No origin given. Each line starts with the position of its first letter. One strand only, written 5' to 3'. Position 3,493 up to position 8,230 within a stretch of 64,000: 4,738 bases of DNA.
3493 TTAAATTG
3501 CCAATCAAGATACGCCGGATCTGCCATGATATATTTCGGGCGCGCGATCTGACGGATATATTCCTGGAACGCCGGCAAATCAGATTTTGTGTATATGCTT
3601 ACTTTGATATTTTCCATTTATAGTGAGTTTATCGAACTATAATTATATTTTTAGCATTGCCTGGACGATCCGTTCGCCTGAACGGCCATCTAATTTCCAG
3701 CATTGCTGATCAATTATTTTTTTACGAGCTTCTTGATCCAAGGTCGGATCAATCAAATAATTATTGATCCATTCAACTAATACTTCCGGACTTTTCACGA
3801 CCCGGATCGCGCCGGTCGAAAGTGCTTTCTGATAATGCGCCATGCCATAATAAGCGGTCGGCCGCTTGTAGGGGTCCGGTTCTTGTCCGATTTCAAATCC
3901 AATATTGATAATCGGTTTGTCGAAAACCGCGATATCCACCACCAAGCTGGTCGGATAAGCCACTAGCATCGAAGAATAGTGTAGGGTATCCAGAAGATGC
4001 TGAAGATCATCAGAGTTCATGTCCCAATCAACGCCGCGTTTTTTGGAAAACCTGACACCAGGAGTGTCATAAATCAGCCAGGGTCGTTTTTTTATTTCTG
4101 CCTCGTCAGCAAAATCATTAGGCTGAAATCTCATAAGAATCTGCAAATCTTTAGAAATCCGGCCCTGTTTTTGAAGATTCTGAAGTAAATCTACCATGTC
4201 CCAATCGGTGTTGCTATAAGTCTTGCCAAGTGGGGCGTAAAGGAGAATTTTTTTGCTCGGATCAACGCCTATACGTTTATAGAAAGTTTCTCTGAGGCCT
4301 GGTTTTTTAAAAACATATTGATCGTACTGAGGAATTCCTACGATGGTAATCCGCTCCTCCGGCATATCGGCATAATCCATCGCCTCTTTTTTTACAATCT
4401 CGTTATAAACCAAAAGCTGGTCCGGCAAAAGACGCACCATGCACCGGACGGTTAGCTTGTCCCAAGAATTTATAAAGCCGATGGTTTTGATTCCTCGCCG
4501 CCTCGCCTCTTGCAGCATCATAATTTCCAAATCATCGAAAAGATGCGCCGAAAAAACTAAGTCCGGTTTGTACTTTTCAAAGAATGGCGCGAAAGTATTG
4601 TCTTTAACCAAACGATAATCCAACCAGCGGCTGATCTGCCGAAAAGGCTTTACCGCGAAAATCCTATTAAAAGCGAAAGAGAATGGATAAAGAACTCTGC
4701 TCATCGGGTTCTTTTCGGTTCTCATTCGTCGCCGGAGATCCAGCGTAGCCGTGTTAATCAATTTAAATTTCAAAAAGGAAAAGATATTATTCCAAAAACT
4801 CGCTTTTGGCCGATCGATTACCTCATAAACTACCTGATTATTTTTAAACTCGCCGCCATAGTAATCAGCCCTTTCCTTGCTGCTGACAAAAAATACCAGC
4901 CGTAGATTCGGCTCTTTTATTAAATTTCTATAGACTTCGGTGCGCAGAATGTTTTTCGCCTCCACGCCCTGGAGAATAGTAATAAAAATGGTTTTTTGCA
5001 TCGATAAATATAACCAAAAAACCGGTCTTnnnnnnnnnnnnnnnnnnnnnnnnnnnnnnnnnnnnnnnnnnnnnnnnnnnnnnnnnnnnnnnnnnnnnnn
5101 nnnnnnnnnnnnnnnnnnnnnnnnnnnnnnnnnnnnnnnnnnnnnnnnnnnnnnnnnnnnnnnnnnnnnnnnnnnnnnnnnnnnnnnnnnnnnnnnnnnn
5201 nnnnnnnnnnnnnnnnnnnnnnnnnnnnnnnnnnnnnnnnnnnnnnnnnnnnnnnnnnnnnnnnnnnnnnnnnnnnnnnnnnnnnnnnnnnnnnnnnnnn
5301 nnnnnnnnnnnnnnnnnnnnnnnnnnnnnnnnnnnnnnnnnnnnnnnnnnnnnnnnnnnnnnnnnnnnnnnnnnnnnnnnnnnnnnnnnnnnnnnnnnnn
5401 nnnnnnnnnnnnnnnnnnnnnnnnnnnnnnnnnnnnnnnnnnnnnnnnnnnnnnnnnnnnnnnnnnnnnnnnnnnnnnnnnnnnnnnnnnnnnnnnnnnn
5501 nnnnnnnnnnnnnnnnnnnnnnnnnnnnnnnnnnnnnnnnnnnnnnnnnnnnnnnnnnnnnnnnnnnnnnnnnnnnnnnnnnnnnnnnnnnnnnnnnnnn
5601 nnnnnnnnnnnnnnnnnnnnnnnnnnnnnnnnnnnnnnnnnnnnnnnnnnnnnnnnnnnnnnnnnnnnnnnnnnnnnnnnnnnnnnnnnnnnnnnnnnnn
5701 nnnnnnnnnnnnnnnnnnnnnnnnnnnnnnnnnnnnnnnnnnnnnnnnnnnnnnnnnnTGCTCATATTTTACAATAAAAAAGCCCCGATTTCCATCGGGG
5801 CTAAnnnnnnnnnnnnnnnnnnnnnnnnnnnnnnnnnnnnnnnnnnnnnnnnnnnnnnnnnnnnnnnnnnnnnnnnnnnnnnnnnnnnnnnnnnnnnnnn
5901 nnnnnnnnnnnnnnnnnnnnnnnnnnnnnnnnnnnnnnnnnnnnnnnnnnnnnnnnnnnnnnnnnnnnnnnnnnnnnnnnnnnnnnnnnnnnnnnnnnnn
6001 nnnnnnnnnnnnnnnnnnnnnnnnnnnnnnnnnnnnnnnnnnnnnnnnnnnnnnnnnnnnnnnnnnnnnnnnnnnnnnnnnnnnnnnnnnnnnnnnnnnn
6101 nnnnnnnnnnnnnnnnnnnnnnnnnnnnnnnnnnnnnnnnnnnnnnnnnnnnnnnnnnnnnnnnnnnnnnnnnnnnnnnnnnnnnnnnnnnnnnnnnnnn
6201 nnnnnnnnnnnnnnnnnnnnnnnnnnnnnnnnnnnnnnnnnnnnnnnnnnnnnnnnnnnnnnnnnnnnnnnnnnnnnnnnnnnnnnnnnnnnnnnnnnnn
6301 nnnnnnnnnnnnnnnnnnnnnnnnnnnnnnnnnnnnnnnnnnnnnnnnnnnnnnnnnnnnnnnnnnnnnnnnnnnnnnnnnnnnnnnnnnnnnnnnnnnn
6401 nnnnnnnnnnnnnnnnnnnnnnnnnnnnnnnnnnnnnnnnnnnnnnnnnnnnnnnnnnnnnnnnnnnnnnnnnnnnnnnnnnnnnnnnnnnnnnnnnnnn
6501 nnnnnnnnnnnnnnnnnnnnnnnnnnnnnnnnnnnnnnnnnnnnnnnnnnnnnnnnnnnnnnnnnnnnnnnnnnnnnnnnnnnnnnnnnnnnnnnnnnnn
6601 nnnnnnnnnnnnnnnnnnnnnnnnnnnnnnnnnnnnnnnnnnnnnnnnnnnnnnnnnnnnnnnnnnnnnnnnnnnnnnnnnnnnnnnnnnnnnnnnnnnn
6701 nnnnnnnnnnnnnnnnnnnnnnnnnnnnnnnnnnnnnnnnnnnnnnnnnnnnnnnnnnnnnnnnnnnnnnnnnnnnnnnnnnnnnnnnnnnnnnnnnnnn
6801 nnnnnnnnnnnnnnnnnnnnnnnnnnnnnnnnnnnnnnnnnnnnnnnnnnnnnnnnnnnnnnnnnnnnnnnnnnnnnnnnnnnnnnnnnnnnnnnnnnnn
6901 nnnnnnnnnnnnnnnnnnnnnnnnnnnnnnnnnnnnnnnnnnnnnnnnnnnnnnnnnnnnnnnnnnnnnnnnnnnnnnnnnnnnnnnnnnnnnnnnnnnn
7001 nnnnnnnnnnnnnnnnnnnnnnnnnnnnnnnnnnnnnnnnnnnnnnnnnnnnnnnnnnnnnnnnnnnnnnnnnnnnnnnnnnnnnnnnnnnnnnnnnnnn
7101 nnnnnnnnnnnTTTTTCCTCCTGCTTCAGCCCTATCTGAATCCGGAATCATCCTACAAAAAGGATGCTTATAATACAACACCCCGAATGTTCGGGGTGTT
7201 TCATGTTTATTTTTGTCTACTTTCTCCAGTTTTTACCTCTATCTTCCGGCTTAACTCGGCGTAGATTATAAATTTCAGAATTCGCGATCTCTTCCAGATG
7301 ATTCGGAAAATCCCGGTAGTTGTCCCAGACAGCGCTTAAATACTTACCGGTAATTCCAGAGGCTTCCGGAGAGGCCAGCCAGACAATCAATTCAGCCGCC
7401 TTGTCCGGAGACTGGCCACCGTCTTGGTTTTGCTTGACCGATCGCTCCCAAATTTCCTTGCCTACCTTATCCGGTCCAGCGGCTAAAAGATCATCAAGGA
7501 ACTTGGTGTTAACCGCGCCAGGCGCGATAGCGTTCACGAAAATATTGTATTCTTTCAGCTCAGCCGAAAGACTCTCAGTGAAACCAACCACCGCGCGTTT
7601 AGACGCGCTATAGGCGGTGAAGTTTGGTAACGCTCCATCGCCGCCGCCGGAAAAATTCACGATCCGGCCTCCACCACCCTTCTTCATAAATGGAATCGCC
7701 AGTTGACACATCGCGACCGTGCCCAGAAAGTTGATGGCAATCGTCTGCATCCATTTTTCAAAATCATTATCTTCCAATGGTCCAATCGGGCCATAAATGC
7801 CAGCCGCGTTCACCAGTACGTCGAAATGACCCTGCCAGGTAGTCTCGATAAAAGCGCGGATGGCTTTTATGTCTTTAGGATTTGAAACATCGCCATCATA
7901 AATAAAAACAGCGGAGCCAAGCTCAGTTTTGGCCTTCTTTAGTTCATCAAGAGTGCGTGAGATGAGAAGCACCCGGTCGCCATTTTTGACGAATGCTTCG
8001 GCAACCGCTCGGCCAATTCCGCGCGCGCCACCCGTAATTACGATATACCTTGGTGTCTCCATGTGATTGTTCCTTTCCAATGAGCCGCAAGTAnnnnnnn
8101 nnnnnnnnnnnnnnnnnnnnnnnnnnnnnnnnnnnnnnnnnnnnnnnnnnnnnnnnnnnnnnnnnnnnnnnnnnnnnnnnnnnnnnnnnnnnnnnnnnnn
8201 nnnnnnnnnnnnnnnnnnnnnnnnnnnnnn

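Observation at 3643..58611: About 55-kb composite glycan-biosynthesis island with three nucleotide-sugar routes, more than nine methyltransferases and four GT-C-type transferases, next to a giant Thr/Ser-rich PG-binding surface protein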

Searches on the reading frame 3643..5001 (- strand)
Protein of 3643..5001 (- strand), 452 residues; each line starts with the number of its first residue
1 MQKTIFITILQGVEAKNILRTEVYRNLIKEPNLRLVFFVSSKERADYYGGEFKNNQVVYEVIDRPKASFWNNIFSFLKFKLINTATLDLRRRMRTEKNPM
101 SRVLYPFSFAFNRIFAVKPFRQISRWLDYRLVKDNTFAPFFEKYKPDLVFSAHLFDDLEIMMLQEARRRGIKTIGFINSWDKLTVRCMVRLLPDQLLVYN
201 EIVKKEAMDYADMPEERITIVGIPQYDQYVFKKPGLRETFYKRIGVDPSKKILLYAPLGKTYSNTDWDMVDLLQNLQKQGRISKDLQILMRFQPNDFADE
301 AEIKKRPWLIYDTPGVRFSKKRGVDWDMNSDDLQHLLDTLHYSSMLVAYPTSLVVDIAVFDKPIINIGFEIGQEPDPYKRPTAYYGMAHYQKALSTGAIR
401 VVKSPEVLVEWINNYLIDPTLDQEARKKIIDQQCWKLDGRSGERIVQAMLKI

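Call 5: search_protein_families(library=pfam, proteins=[window:3643-5001:-], max_evalue=0.001)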
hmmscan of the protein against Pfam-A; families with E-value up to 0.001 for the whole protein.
window:3643-5001:- (452 aa): 1 family
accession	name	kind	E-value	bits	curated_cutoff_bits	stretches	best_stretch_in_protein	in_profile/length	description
PF04464.20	Glyphos_transf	-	5.4e-10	39.2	22.1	1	196-450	138-366/367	CDP-Glycerol:Poly(glycerophosphate) glycerophosphotransferase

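Call 48: search_protein_families(library=ncbifam, proteins=[window:3643-5001:-], max_evalue=0.00001)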
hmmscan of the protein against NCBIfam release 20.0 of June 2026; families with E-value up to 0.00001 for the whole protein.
window:3643-5001:- (452 aa): 1 family
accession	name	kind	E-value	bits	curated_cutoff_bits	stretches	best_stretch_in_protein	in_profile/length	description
NF046086.1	BFO_1060_trans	domain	1.5e-12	47.4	200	1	139-278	41-189/365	BFO_1060 family glycosyltransferase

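Call 81: search_solved_structures(query=A4, max_evalue=1)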
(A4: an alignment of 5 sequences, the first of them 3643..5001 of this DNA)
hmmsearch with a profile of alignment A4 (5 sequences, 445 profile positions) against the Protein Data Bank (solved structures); distinct sequences matched with E-value up to 1: 3.
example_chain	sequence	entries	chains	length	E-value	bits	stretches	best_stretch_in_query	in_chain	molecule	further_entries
8va1_A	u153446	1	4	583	0.0033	19.6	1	317-441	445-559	Teichoic acid ribitol-phosphate polymerase TarL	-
3beo_A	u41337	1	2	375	0.75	11.8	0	87-173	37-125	UDP-N-acetylglucosamine 2-epimerase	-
8ahe_A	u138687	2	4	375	0.75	11.8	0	87-173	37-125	UDP-N-acetylglucosamine 2-epimerase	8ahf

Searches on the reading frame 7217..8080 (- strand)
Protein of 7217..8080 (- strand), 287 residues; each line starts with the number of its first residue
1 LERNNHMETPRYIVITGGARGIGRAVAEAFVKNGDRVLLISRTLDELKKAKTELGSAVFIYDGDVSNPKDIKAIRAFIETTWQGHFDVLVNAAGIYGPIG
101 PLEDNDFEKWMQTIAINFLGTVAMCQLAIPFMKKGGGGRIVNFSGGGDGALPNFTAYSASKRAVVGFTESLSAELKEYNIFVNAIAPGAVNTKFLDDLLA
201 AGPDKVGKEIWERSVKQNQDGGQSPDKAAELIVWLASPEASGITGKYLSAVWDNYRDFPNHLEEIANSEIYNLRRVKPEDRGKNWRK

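Call 5: search_protein_families(library=pfam, proteins=[window:7217-8080:-], max_evalue=0.001)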
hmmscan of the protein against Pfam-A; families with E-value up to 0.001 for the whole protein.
window:7217-8080:- (287 aa): 5 families
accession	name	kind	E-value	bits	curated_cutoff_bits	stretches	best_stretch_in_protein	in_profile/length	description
PF00106.31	adh_short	-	7.7e-51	172.8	26.6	1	12-197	2-189/195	short chain dehydrogenase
PF13561.12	adh_short_C2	-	1.2e-46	159.7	27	1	19-248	3-229/236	Enoyl-(Acyl carrier protein) reductase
PF23441.1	SDR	-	1.6e-07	31.4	27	1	13-200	10-204/258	SDR-like rossmann domain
PF08659.16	KR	-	2.4e-07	31.3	22.6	1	14-126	4-121/180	KR domain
PF01370.27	Epimerase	-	8.6e-06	25.8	20.9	1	13-129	1-103/240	NAD dependent epimerase/dehydratase family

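Call 99: search_protein_families(library=ncbifam, proteins=[window:7217-8080:-], max_evalue=1e-20)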
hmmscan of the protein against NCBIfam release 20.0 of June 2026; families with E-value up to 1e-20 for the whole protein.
window:7217-8080:- (287 aa): 140 families (the best 25 are shown)
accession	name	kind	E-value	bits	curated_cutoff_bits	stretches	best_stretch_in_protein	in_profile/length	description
NF009466.0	PRK12826.1-2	subfamily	1.8e-48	165.2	222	1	11-249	4-239/248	3-oxoacyl-ACP reductase FabG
NF005559.1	PRK07231.1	subfamily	4.6e-46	157.3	215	1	11-248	5-241/249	glucose 1-dehydrogenase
NF004791.0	PRK06138.1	equivalog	1.1e-43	149.4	312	1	11-248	6-243/252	SDR family oxidoreductase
NF004203.0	PRK05653.2-4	subfamily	1.3e-42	146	313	1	11-246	7-248/260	3-oxoacyl-ACP reductase FabG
NF004198.0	PRK05653.1-3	equivalog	2.2e-42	145.2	296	1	9-248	6-240/248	3-oxoacyl-ACP reductase FabG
NF005067.0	PRK06484.1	equivalog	3.5e-42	144.6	713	1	8-249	7-246/524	short chain dehydrogenase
NF047923.1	pyridox_DH_SDR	equivalog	1.6e-39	135.9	325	1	11-249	4-235/243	pyridoxal 4-dehydrogenase, SDR-type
NF006123.0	PRK08267.1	equivalog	1.7e-39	135.7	261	1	12-207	4-192/261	SDR family oxidoreductase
NF005309.0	PRK06841.1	subfamily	2.1e-38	132.3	286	1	11-248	16-246/255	GolD/DthD family dehydrogenase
NF009468.0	PRK12826.1-4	equivalog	5.5e-38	131.1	318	1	11-248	8-241/256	SDR family oxidoreductase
NF005878.0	PRK07825.1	subfamily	9.8e-38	130.1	287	1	11-194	10-191/278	short chain dehydrogenase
NF005594.0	PRK07326.1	equivalog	2.4e-37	128.7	271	1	11-197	7-193/237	SDR family oxidoreductase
NF052558.1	MBtsdlDhBudC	equivalog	3.1e-37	128.5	270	1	11-248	4-235/250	meso-2,3-butanediol dehydrogenase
NF005672.0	PRK07454.1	equivalog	3.4e-37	127.9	234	1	8-196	4-194/241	SDR family oxidoreductase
TIGR01830.1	3oxo_ACP_reduc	equivalog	3.1e-36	125.3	297.75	1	14-248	2-232/239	3-oxoacyl-[acyl-carrier-protein] reductase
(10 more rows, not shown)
